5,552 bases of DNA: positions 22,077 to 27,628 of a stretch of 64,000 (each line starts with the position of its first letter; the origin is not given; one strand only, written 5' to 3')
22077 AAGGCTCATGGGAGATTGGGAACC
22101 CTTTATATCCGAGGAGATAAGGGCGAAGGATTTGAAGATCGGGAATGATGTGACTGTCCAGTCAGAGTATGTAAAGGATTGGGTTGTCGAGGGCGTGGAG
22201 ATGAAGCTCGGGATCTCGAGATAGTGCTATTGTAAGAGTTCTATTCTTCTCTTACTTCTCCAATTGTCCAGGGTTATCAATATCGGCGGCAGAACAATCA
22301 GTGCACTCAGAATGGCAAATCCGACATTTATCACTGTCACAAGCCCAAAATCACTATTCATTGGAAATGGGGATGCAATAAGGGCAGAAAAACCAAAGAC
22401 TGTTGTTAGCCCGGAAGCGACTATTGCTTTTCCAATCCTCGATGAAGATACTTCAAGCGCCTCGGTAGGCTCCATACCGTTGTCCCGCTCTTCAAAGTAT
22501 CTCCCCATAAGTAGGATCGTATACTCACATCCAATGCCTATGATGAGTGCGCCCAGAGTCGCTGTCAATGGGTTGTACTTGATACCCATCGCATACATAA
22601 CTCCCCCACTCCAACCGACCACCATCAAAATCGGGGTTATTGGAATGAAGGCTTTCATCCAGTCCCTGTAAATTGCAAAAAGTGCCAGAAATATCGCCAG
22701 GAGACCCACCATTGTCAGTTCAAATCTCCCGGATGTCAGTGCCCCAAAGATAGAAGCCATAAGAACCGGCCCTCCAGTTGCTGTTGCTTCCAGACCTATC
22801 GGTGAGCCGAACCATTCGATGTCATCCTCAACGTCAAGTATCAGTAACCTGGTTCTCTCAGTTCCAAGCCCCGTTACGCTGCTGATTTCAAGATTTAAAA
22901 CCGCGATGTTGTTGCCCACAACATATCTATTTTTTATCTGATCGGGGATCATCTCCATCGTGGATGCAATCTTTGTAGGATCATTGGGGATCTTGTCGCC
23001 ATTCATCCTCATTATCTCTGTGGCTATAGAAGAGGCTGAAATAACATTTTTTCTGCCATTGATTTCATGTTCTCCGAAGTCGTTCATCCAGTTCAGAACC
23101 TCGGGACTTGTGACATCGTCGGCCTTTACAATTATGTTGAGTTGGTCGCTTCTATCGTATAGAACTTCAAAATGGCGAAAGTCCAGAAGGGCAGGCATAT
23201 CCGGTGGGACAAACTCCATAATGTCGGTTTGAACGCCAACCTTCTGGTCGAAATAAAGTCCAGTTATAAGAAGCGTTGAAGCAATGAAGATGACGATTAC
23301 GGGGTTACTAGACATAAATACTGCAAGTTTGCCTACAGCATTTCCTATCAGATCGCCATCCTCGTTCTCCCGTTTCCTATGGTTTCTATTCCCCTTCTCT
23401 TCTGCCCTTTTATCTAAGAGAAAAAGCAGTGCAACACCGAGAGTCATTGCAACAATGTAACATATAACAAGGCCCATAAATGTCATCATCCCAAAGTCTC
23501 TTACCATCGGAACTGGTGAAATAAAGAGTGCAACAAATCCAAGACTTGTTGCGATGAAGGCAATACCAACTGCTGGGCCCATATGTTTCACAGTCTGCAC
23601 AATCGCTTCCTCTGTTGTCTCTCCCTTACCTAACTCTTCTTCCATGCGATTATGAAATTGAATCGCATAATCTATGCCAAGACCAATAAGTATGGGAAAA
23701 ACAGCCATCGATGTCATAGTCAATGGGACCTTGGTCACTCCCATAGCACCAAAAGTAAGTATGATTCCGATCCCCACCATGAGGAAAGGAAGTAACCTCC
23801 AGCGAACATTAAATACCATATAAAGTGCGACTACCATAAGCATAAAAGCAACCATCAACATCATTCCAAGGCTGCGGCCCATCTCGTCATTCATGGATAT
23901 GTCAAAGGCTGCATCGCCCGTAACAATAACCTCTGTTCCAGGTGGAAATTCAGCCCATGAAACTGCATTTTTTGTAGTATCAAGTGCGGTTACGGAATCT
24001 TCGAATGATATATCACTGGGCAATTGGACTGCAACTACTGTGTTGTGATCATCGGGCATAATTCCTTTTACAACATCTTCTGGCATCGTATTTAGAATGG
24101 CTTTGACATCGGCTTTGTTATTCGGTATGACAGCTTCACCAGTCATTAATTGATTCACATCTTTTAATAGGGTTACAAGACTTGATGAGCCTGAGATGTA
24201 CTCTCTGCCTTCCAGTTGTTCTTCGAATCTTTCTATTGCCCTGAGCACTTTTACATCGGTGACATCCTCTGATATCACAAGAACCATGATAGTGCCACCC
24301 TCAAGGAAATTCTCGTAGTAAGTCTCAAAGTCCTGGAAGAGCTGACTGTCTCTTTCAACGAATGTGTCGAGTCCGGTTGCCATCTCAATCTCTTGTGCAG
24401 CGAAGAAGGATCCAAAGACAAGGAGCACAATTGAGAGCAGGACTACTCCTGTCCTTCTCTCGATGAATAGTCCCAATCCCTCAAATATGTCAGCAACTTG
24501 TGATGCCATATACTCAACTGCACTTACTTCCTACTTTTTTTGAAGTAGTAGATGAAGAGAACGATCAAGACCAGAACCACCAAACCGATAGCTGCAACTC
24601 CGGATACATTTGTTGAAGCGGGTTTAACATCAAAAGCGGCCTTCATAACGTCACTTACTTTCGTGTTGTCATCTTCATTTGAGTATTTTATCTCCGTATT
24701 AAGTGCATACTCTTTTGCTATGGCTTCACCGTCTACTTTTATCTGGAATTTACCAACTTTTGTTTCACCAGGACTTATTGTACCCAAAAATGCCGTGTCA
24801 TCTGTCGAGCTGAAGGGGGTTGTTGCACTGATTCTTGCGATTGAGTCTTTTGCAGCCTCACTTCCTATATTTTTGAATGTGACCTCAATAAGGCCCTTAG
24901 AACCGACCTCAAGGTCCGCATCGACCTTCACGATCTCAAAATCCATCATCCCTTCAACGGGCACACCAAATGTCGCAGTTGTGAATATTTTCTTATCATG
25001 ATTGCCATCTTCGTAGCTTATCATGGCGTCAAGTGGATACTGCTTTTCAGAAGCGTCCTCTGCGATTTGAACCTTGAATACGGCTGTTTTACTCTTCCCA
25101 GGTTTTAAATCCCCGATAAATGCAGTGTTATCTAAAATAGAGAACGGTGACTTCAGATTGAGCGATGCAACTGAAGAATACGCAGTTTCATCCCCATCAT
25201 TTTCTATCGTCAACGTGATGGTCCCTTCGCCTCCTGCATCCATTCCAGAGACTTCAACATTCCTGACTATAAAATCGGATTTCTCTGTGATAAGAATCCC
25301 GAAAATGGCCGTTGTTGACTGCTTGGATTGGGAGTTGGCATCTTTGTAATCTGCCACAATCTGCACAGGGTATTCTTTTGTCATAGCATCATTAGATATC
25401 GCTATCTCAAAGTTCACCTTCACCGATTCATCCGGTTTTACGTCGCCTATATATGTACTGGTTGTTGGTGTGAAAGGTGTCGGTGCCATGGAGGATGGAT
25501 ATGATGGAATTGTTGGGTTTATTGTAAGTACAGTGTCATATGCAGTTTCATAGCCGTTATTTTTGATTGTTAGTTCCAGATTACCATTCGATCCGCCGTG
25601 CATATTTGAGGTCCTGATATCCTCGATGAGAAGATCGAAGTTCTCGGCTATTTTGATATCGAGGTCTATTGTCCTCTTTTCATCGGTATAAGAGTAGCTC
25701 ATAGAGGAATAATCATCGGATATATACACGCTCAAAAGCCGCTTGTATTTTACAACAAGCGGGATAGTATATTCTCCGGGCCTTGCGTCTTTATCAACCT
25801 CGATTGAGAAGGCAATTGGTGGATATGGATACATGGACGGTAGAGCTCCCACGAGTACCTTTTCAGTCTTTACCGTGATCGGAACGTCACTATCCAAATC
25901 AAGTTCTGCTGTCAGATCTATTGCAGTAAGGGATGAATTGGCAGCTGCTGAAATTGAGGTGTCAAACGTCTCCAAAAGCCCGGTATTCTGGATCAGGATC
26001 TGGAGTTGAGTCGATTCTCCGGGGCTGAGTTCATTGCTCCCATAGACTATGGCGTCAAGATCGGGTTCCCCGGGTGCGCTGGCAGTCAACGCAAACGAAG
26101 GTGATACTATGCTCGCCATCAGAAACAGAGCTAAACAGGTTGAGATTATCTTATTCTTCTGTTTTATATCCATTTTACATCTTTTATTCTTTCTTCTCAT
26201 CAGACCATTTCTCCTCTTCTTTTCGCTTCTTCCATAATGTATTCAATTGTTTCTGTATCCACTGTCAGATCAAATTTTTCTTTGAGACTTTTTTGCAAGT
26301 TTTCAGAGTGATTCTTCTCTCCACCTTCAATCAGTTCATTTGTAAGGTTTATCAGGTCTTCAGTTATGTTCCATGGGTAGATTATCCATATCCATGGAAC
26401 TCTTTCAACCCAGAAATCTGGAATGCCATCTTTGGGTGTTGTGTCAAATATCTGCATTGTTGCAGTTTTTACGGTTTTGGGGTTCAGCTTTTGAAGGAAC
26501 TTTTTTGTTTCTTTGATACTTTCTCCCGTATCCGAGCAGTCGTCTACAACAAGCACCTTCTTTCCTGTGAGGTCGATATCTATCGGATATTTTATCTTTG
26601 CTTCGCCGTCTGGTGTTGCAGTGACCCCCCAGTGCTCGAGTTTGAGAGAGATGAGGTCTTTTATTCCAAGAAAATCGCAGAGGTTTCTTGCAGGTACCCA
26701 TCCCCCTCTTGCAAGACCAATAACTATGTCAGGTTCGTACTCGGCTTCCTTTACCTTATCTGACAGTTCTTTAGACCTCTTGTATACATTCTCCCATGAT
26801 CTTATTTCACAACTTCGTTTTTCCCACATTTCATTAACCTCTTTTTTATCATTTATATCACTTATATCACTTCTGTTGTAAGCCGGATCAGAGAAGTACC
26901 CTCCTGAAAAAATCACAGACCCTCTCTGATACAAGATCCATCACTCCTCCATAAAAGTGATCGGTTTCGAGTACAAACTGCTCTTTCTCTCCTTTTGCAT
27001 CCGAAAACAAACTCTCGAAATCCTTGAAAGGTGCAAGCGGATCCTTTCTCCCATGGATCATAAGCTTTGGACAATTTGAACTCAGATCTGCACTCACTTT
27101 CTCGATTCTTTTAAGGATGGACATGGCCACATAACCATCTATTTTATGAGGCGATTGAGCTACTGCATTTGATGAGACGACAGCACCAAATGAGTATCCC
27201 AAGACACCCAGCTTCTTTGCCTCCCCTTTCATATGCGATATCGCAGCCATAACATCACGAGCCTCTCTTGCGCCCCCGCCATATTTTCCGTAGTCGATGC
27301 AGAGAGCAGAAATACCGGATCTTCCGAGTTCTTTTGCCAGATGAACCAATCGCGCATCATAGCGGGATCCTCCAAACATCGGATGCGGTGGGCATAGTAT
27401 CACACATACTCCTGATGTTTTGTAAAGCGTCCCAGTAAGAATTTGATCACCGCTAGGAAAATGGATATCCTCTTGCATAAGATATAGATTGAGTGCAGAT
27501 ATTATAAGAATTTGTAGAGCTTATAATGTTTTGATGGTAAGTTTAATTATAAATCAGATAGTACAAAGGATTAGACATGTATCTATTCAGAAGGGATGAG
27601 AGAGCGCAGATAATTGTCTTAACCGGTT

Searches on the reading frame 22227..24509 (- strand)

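Call 46: search_protein_families(library=pfam, proteins=[window:22227-24509:-], max_evalue=0.00001)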
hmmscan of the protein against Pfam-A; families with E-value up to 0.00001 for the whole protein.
window:22227-24509:- (760 aa): 5 families
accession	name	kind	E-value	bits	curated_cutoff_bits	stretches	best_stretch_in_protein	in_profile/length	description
PF03176.21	MMPL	-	9.8e-53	179.7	20.5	2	132-372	61-308/333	MMPL family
PF12349.14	Sterol-sensing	-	1.8e-10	41.3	22.3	1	242-373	13-143/153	Sterol-sensing domain of SREBP cleavage-activation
PF02355.23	SecD_SecF_C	-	2.2e-09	37.5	20.5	1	206-353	25-174/189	Protein export membrane protein SecD/SecF, C-terminal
PF02460.24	Patched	-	3.6e-08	33.7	23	0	620-744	31-154/156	Patched SSD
PF00873.25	ACR_tran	-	1.4e-06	26.8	28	1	216-375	335-507/1021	AcrB/AcrD/AcrF family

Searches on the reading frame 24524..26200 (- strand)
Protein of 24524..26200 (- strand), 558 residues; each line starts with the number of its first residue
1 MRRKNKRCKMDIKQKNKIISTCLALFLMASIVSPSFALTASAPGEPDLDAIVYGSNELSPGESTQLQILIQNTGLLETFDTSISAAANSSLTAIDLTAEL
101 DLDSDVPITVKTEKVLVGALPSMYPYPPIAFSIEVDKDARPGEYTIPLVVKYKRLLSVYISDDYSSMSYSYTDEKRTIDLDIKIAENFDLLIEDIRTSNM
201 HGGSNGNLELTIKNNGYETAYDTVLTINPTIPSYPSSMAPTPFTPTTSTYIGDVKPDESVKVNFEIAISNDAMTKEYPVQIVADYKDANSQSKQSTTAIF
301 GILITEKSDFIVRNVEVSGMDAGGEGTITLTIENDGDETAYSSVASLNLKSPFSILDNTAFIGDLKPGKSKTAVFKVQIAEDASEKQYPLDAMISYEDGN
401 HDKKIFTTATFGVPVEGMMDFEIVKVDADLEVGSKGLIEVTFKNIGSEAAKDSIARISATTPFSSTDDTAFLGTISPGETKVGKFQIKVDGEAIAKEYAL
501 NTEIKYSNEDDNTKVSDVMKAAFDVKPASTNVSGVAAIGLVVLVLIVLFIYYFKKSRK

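Call 46: search_protein_families(library=pfam, proteins=[window:24524-26200:-], max_evalue=0.00001)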
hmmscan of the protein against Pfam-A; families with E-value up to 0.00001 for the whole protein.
window:24524-26200:- (558 aa): 2 families
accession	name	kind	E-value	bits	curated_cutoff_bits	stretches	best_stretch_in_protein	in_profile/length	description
PF10633.15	NPCBM_assoc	-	3.4e-16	59.6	24.4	0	203-285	4-77/78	NPCBM-associated, NEW3 domain of alpha-galactosidase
PF07705.17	CARDB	-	1.8e-13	51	22.7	0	308-394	2-83/101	CARDB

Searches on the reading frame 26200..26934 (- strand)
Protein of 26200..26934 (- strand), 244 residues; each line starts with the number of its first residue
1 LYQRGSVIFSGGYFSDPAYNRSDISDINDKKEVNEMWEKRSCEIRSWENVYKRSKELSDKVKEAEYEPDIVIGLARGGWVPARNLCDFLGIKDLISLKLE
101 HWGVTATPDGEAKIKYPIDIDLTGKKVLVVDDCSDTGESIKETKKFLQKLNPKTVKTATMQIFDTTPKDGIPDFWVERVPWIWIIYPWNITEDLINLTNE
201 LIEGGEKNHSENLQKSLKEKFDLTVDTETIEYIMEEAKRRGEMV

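Call 46: search_protein_families(library=pfam, proteins=[window:26200-26934:-], max_evalue=0.00001)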
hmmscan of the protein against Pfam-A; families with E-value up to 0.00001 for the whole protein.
window:26200-26934:- (244 aa): 1 family
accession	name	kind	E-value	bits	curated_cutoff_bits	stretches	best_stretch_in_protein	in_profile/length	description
PF00156.33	Pribosyltran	-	7.1e-16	58.4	26.3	1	44-160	5-123/158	Phosphoribosyl transferase domain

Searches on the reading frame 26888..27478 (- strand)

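Call 46: search_protein_families(library=pfam, proteins=[window:26888-27478:-], max_evalue=0.00001)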
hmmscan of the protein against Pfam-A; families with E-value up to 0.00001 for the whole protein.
window:26888-27478:- (196 aa): 1 family
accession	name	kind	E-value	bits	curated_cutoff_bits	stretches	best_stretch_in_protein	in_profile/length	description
PF12146.15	Hydrolase_4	-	2.1e-06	27.7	27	0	42-120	18-108/239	Serine aminopeptidase, S33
